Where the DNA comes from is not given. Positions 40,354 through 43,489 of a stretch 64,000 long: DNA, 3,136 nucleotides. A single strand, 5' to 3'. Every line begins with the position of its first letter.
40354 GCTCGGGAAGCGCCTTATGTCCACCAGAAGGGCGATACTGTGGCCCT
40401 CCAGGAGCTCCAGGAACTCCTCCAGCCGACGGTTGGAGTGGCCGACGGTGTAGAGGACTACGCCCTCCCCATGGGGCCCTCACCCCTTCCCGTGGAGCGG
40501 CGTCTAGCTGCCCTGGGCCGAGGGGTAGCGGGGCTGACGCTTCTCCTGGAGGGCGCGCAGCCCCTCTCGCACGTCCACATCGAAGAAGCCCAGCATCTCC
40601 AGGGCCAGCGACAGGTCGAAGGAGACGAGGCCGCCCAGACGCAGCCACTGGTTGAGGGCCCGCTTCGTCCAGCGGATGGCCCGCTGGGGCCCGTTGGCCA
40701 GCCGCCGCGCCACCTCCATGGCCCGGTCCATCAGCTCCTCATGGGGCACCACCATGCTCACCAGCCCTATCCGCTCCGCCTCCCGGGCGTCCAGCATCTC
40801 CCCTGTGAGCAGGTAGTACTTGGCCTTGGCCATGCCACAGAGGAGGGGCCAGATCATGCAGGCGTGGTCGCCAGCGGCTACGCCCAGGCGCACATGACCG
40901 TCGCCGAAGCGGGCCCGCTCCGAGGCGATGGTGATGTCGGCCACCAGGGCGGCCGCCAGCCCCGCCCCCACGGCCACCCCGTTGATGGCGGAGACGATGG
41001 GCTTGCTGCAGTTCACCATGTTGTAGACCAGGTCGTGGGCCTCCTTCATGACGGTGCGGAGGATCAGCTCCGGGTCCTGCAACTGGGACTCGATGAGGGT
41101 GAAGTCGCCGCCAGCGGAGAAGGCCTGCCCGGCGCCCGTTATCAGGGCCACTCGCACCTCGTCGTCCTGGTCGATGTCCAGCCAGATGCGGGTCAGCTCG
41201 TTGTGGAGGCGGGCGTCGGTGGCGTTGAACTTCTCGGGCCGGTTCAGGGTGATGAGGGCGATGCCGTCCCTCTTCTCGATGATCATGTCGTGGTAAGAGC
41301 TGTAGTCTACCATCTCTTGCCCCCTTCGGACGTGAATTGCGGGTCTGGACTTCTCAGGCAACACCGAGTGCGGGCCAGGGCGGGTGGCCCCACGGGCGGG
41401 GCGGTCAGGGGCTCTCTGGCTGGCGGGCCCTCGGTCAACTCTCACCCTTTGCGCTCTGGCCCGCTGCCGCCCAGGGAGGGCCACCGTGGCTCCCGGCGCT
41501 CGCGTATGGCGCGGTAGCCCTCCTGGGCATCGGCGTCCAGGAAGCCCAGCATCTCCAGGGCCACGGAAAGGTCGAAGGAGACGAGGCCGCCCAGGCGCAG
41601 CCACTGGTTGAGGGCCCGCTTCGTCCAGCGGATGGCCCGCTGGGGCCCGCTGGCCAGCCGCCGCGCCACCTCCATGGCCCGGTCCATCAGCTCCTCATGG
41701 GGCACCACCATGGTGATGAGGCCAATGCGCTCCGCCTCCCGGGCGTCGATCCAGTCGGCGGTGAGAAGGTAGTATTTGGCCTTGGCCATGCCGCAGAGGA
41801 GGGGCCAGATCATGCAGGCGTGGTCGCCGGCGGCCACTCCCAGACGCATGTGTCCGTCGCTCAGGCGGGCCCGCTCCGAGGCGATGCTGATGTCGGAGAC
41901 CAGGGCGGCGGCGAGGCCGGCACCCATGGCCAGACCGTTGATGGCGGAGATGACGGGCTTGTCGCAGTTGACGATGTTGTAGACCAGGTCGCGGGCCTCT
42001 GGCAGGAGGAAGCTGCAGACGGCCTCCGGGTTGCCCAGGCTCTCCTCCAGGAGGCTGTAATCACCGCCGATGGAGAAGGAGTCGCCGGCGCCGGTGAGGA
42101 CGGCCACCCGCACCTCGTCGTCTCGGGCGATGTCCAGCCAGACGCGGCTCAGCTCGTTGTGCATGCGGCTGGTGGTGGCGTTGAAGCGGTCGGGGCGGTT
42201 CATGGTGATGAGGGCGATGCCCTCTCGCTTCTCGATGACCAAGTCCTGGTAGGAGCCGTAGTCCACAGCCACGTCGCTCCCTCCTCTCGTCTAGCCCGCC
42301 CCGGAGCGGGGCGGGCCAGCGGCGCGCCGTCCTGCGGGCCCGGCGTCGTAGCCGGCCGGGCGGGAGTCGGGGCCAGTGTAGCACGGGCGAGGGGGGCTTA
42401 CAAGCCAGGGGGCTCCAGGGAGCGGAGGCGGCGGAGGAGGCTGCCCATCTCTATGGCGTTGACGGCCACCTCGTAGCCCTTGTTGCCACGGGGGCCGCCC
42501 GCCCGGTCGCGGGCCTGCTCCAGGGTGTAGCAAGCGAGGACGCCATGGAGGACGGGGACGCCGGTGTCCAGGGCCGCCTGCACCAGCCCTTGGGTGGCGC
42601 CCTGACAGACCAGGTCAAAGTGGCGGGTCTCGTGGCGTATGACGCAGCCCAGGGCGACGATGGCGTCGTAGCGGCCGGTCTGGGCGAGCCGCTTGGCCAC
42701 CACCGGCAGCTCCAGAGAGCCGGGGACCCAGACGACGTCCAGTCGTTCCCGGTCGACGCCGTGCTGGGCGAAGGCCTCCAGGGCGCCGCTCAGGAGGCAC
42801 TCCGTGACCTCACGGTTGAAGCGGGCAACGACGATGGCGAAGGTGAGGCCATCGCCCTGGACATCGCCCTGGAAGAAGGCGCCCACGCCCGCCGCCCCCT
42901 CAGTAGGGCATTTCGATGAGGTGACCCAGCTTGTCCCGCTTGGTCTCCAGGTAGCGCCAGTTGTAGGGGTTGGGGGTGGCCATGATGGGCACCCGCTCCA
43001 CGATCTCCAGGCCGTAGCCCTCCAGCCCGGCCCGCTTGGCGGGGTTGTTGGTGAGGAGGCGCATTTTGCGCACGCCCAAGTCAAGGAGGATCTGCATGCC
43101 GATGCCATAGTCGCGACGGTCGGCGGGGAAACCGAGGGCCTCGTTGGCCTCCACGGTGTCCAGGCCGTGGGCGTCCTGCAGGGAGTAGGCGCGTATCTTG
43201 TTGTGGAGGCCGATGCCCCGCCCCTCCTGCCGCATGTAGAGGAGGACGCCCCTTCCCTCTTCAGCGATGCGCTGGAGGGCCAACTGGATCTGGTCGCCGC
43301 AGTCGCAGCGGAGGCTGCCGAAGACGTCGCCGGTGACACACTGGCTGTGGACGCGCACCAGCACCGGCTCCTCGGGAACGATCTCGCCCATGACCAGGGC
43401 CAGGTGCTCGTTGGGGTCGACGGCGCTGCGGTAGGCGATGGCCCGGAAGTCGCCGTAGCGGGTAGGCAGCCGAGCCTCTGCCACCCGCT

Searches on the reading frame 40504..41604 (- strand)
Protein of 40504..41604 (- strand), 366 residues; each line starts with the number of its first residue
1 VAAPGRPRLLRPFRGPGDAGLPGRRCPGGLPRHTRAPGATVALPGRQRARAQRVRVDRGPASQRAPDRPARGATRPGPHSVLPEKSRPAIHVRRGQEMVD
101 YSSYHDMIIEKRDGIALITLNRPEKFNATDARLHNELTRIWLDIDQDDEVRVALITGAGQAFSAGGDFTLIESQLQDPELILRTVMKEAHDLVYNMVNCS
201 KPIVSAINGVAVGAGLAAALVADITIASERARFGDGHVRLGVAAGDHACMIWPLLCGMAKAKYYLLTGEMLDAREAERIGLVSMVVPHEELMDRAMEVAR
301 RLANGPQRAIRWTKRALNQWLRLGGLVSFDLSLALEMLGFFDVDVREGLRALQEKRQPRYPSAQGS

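Call 15: search_protein_families(library=ncbifam, proteins=[window:40504-41604:-], max_evalue=0.001)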
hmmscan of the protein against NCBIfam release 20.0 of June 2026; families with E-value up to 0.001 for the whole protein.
window:40504-41604:- (366 aa): 71 families (the best 25 are shown)
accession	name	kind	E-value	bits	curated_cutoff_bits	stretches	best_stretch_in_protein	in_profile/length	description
NF005595.0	PRK07327.1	subfamily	2e-115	384.6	292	1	98-363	4-268/271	enoyl-CoA hydratase/isomerase family protein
NF006699.0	PRK09245.1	subfamily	7.9e-56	189.2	354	1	107-360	5-263/266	crotonase/enoyl-CoA hydratase family protein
NF004840.0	PRK06190.1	equivalog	1e-54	185.9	253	1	107-318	6-214/260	enoyl-CoA hydratase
NF051848.1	EnCoAHydtEchA19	equivalog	3.9e-53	180.6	400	1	107-360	2-255/258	enoyl-CoA hydratase EchA19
NF006107.0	PRK08258.1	equivalog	2.8e-48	164.6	330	1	99-360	12-274/277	enoyl-CoA hydratase family protein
NF006109.0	PRK08260.1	subfamily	3.4e-46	157.8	320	1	103-363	2-278/296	enoyl-CoA hydratase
TIGR02280.1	PaaB1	equivalog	1e-45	156.3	345.15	1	109-360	3-253/256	2-(1,2-epoxy-1,2-dihydrophenyl)acetyl-CoA isomerase PaaG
NF004475.0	PRK05809.1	subfamily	1.3e-45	155.9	394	1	104-360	3-257/260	short-chain-enoyl-CoA hydratase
NF004517.0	PRK05862.1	equivalog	2.1e-45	155.2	396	1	103-360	2-254/257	enoyl-CoA hydratase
NF005126.0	PRK06563.1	subfamily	4.3e-45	154.1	261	1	105-360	7-260/263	crotonase/enoyl-CoA hydratase family protein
NF004857.0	PRK06210.1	equivalog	2.9e-44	151.5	341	1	103-362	6-274/275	enoyl-CoA hydratase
NF006007.0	PRK08138.1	subfamily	5.5e-44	150.5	355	1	110-360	13-258/261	enoyl-CoA hydratase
NF005073.0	PRK06495.1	subfamily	1.1e-43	149.4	296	1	109-360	8-254/257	enoyl-CoA hydratase/isomerase family protein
NF005802.0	PRK07657.1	equivalog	2.4e-43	148.5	363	1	112-360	11-257/260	enoyl-CoA hydratase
NF004634.0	PRK05980.1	equivalog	3.6e-43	147.8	375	1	107-361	5-261/263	crotonase/enoyl-CoA hydratase family protein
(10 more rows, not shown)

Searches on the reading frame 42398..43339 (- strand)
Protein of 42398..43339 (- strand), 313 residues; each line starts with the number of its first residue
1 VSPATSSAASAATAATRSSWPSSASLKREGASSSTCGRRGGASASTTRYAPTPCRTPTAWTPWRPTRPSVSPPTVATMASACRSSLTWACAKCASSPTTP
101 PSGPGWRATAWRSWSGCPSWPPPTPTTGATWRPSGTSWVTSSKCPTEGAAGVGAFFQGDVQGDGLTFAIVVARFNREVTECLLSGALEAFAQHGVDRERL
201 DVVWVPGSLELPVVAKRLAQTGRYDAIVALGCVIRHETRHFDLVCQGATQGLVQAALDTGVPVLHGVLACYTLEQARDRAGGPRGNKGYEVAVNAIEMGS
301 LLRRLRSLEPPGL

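Call 15: search_protein_families(library=ncbifam, proteins=[window:42398-43339:-], max_evalue=0.001)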
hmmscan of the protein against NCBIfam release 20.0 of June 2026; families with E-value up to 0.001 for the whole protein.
window:42398-43339:- (313 aa): 3 families
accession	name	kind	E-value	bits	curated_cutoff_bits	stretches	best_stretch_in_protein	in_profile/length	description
TIGR00114.1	lumazine-synth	equivalog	1.9e-47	160.8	84.6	1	167-300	3-136/138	6,7-dimethyl-8-ribityllumazine synthase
NF000814.0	PRK00061.2-2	equivalog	7.7e-29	100.5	174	1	165-305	18-158/160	6,7-dimethyl-8-ribityllumazine synthase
NF009084.0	PRK12419.1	equivalog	3.2e-22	78.8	160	1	167-308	16-160/166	6,7-dimethyl-8-ribityllumazine synthase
